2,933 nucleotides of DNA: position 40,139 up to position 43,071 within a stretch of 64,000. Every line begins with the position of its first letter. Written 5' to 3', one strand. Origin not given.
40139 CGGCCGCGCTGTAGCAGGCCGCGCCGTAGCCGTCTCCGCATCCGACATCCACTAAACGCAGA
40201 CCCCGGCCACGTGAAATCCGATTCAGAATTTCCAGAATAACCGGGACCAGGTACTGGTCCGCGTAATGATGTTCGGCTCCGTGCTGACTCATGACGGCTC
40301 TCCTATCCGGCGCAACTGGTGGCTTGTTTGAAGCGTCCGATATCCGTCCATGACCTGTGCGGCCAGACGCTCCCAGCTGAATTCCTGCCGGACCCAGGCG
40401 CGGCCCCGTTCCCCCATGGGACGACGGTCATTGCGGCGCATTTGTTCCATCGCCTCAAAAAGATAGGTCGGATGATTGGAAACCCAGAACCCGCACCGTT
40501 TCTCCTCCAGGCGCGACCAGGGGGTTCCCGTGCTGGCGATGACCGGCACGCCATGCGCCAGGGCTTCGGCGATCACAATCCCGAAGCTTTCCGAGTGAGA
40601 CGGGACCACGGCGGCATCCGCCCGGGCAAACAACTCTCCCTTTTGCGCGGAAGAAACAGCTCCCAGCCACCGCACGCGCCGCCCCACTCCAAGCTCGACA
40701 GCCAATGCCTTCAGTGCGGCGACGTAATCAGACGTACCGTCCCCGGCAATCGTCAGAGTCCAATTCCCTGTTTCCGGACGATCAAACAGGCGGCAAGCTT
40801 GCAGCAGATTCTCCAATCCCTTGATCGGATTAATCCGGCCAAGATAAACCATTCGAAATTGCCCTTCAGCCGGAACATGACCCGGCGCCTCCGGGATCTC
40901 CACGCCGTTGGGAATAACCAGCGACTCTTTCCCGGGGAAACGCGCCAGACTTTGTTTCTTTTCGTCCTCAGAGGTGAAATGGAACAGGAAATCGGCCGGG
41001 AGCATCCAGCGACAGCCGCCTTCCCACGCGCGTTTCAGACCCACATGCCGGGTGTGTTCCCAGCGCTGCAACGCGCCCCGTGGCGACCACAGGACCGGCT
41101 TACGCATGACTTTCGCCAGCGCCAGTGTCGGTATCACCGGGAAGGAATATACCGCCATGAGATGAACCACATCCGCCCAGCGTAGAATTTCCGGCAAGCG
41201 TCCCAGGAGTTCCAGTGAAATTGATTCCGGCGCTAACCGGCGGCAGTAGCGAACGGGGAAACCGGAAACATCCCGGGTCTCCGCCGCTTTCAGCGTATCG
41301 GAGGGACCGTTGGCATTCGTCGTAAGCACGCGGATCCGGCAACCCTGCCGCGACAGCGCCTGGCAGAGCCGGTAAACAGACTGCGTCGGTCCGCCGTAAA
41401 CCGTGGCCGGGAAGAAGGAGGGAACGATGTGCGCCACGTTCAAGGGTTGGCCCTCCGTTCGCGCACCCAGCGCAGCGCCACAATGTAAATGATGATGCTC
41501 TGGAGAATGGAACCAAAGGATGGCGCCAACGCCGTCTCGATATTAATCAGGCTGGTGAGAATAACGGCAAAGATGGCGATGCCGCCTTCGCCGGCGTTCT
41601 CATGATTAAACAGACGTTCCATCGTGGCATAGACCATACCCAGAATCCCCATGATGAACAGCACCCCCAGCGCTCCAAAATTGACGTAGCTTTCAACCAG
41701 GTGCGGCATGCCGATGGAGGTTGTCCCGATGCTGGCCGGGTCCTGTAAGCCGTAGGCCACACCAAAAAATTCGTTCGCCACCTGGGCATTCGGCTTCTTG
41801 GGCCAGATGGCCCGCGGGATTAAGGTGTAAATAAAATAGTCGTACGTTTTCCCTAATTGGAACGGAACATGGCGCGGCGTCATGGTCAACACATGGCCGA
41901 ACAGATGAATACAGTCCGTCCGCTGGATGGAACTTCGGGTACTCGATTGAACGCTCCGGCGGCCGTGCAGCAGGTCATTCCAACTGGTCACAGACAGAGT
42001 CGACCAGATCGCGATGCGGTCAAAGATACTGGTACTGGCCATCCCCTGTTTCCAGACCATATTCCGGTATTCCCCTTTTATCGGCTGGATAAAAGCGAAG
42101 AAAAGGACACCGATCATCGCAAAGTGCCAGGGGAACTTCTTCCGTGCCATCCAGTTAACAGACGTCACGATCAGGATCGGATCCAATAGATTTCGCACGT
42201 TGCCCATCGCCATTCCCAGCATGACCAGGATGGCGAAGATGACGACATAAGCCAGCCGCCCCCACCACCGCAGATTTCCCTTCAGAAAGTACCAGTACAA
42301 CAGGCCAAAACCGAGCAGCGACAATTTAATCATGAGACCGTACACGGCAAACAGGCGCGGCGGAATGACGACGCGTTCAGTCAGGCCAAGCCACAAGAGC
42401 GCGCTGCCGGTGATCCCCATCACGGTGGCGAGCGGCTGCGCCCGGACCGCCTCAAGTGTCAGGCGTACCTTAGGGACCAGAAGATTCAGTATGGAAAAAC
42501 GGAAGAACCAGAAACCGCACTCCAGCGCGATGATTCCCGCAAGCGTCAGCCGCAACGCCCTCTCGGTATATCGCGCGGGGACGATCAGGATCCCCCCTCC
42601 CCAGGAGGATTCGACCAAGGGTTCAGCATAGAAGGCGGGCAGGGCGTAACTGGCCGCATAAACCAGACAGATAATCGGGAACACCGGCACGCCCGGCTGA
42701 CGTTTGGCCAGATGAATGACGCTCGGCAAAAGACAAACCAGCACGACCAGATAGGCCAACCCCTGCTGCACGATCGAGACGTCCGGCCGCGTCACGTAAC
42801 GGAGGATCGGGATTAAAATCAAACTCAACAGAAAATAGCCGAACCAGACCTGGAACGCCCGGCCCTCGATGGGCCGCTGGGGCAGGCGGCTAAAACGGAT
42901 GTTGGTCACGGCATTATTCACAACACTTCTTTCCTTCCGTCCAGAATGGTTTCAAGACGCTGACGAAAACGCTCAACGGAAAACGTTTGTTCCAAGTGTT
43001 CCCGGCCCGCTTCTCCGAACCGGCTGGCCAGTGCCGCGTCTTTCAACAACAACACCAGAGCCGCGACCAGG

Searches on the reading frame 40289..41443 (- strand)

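Call 15: search_protein_families(library=pfam, proteins=[window:40289-41443:-], max_evalue=0.01)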
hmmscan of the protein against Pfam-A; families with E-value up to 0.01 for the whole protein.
window:40289-41443:- (384 aa): 6 families
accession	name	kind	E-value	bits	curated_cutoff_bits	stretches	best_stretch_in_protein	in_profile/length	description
PF00534.26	Glycos_transf_1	-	3.5e-29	102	26.4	1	191-348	11-170/172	Glycosyl transferases group 1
PF13692.12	Glyco_trans_1_4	-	3.9e-25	89.2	27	1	197-335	3-139/142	Glycosyl transferases group 1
PF13439.12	Glyco_transf_4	-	3.5e-16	60.1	28.5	1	16-182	1-167/170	Glycosyltransferase Family 4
PF20706.3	GT4-conflict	-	6.6e-14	52.1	26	1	166-305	165-312/385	Family 4 Glycosyltransferase in conflict systems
PF13579.12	Glyco_trans_4_4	-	3.9e-12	47.2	29.7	1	17-180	1-158/158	Glycosyl transferase 4-like domain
PF13524.12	Glyco_trans_1_2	-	3.9e-06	27.3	25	1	229-366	16-144/144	Glycosyl transferase-like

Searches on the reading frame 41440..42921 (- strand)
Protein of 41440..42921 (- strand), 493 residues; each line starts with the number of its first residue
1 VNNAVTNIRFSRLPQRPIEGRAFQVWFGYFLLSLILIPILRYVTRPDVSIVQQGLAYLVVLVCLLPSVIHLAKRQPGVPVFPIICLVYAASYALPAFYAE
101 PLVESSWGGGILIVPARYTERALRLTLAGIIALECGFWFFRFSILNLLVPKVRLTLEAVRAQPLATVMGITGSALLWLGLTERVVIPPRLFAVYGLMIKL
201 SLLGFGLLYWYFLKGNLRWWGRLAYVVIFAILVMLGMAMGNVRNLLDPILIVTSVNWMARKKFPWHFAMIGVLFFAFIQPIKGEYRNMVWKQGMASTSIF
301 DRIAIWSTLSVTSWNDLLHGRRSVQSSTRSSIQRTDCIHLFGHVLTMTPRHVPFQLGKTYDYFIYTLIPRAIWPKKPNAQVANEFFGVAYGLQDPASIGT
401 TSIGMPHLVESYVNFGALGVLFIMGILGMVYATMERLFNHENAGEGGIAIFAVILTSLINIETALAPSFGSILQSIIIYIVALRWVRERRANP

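Call 15: search_protein_families(library=pfam, proteins=[window:41440-42921:-], max_evalue=0.01)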
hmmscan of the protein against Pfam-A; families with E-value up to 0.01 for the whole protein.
window:41440-42921:- (493 aa): 2 families
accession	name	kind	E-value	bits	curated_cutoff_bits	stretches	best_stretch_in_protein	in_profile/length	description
PF14296.11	O-ag_pol_Wzy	-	1.6e-08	34.1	26.6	1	346-483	313-457/468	O-antigen polysaccharide polymerase Wzy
PF01901.21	O_anti_polymase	-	0.00078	19.3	24.2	1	410-463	272-324/335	Putative O-antigen polymerase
